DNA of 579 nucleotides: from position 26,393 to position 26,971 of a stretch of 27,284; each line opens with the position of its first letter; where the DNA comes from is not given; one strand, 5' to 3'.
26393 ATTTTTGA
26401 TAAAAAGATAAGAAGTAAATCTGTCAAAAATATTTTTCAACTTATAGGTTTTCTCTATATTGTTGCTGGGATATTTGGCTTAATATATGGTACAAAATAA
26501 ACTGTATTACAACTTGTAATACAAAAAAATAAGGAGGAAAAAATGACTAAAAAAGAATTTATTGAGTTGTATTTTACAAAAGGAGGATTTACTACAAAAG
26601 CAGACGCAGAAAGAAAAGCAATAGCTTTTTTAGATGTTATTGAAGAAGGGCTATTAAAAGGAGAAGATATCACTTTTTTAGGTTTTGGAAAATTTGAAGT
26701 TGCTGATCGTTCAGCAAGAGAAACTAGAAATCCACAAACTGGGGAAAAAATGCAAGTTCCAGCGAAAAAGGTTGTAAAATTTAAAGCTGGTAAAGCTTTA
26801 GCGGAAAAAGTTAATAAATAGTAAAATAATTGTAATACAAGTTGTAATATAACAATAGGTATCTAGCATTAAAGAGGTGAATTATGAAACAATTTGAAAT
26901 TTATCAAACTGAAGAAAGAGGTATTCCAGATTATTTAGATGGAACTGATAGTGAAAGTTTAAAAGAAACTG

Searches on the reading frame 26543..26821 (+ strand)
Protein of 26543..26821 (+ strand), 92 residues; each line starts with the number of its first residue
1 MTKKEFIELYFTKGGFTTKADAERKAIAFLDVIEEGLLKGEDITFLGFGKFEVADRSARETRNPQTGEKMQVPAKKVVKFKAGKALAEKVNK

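Call 7: search_protein_families(library=pfam, proteins=[window:26543-26821:+], max_evalue=0.01)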
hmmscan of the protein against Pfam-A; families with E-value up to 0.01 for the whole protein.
window:26543-26821:+ (92 aa): 3 families
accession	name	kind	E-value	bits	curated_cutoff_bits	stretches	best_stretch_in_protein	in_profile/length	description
PF00216.26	Bac_DNA_binding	-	1.2e-29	102.8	22.4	1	1-91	1-90/90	Bacterial DNA-binding protein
PF18291.6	HU-HIG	-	0.0017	18.9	26.2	1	18-91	48-119/125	HU domain fused to wHTH, Ig, or Glycine-rich motif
PF14657.12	Arm-DNA-bind_4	-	0.0038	17.2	22.3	1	12-36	21-45/47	Arm DNA-binding domain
